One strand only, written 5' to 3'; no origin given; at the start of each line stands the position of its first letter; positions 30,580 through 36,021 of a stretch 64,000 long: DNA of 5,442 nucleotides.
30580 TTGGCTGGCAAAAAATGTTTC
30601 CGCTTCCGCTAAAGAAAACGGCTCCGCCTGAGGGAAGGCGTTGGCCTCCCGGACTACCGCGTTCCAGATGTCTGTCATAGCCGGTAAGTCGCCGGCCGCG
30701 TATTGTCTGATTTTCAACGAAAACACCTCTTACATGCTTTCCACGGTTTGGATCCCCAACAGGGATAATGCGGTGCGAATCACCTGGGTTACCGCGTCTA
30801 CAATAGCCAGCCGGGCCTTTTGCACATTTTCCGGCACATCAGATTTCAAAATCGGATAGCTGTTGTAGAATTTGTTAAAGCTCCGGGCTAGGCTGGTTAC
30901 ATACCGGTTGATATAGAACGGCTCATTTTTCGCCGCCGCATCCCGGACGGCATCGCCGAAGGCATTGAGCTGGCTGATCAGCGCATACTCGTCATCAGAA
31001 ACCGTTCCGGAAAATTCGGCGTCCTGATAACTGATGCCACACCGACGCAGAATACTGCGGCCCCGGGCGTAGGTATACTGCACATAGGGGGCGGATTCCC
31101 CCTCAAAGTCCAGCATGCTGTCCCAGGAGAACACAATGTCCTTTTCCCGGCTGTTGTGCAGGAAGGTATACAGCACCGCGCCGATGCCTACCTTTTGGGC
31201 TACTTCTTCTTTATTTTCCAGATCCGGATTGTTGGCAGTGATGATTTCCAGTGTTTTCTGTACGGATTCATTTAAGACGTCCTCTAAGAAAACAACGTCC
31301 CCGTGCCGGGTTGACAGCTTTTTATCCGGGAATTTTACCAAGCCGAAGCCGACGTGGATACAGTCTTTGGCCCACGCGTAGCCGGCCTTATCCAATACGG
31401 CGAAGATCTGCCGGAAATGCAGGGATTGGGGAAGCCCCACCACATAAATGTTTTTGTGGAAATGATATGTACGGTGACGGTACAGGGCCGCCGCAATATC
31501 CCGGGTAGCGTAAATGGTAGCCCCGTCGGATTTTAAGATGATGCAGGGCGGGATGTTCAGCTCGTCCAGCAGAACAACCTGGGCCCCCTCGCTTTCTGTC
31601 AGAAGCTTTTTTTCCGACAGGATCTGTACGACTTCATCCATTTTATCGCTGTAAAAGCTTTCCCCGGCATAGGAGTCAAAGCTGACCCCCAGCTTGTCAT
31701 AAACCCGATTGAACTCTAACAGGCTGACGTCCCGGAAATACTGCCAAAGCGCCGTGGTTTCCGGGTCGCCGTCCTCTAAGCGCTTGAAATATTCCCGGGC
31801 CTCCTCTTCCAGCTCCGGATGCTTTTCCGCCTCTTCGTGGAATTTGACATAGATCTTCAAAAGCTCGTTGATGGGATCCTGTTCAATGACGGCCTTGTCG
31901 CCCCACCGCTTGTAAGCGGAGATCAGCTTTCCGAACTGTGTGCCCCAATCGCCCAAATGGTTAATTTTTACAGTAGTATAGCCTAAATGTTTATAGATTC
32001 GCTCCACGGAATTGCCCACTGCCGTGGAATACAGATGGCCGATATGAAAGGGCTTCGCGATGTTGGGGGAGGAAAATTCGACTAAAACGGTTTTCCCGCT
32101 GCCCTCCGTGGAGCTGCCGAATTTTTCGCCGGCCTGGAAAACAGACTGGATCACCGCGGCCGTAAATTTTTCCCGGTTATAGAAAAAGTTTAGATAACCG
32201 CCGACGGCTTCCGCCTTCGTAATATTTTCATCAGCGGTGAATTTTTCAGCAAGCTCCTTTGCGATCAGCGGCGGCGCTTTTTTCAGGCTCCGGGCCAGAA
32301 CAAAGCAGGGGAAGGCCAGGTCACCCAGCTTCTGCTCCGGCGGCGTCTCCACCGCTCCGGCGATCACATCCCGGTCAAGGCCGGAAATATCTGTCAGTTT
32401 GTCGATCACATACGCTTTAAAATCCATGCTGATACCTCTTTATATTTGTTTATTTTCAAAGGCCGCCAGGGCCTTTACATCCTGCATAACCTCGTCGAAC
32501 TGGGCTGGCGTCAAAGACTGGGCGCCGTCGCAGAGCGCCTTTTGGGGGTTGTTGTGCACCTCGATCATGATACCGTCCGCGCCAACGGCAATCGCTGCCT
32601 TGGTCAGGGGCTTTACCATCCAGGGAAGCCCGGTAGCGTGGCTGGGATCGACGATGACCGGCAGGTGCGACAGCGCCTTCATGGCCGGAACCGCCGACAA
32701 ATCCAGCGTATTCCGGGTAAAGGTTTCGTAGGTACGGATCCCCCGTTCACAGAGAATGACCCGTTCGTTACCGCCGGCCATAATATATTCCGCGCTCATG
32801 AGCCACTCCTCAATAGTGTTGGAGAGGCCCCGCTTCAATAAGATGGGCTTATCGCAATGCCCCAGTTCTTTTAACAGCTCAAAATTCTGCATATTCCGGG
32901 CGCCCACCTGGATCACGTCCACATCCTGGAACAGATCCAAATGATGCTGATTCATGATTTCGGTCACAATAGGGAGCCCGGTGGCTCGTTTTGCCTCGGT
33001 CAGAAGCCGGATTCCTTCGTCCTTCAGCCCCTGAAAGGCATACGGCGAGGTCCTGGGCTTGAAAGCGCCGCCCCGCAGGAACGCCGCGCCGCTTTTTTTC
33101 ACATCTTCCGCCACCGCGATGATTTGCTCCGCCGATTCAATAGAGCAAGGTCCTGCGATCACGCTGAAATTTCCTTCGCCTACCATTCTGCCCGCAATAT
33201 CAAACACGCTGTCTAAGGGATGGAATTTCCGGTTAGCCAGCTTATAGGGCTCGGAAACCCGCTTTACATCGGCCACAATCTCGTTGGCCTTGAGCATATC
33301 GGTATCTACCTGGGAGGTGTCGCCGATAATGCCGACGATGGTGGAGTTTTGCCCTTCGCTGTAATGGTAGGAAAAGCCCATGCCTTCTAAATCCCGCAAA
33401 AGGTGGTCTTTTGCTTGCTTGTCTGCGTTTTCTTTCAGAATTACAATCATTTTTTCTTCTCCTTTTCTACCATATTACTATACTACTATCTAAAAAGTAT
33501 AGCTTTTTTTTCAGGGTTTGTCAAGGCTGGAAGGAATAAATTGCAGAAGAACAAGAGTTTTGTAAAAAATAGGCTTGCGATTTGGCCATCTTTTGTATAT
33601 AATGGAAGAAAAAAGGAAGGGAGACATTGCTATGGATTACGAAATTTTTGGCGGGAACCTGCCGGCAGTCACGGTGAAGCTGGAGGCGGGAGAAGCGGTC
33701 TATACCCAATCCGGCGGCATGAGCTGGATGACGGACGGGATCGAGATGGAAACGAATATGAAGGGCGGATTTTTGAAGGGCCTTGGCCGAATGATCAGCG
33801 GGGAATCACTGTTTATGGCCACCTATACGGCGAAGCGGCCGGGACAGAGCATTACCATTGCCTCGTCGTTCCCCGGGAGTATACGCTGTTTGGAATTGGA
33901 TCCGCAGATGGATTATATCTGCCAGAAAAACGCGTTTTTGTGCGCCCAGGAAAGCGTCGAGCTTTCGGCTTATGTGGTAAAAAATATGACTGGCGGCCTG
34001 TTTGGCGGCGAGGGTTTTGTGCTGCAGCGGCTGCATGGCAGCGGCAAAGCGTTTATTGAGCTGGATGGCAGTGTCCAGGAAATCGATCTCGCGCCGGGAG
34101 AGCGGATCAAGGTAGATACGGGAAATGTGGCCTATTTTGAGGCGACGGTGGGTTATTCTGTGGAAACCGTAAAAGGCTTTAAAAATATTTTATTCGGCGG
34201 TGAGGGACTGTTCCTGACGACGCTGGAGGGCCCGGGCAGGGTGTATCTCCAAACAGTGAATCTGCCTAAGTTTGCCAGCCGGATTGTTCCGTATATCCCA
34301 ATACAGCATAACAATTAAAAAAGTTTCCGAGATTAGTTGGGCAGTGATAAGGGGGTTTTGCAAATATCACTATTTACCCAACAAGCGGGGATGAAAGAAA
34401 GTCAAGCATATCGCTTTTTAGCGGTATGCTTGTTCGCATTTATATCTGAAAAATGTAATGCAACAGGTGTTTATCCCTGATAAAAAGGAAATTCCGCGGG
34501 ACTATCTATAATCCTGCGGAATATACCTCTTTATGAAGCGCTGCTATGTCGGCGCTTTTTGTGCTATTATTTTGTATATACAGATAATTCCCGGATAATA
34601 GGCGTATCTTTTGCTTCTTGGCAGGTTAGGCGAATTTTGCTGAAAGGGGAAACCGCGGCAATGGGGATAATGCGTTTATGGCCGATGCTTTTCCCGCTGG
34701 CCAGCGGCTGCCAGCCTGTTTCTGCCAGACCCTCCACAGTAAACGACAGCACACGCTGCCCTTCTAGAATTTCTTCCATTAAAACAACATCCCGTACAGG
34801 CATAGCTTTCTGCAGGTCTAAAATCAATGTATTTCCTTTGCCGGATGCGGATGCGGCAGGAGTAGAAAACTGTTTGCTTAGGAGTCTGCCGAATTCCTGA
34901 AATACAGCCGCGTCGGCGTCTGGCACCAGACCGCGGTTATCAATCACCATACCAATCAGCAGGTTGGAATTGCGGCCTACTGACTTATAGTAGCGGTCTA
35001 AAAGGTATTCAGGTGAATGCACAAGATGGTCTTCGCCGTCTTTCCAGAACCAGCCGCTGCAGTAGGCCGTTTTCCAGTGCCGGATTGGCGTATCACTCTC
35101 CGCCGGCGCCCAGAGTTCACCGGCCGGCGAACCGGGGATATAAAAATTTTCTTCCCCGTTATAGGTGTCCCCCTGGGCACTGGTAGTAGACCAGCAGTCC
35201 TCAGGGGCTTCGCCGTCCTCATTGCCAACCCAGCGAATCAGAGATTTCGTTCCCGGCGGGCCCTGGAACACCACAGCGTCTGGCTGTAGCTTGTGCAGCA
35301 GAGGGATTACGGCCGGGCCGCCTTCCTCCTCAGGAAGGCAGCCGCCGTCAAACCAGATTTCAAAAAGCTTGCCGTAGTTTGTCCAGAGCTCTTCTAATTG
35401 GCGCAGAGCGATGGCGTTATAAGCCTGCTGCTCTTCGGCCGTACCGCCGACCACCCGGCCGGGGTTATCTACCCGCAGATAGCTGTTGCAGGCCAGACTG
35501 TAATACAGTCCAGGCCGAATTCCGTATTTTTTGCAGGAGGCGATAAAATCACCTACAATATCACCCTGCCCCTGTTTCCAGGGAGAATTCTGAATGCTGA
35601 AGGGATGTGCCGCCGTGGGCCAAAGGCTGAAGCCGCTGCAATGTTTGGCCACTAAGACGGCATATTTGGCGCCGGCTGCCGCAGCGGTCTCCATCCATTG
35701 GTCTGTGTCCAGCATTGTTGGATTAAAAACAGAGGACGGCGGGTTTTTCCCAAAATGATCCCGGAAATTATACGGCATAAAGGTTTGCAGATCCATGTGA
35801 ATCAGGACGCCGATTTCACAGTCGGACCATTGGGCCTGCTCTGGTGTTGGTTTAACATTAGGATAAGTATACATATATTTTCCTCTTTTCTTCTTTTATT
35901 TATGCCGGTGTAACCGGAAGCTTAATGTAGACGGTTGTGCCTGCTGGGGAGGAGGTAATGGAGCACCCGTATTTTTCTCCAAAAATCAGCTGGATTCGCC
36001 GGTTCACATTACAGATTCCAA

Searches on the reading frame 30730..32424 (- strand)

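Call 30: search_protein_families(library=pfam, proteins=[window:30730-32424:-], max_evalue=0.001)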
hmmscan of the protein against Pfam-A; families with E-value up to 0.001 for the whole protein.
window:30730-32424:- (564 aa): 3 families
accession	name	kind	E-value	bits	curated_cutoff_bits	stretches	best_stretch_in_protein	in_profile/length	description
PF00750.26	tRNA-synt_1d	-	5.1e-97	325.4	23.3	1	93-434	3-349/349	tRNA synthetases class I (R), catalytic domain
PF05746.21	DALR_1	-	1.5e-28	99.7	22.3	1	448-564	1-117/117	DALR anticodon binding domain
PF03485.21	Arg_tRNA_synt_N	-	1.8e-17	64.2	21.5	1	3-81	4-84/85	Arginyl tRNA synthetase N terminal domain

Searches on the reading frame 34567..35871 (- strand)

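Call 9: search_protein_families(library=pfam, proteins=[window:34567-35871:-], max_evalue=0.001)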
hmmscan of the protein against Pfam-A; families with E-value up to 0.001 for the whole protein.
window:34567-35871:- (434 aa): 1 family
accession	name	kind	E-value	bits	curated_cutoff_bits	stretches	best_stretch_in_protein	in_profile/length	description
PF01120.23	Alpha_L_fucos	-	6.9e-33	115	25.2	1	14-333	54-342/345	Alpha-L-fucosidase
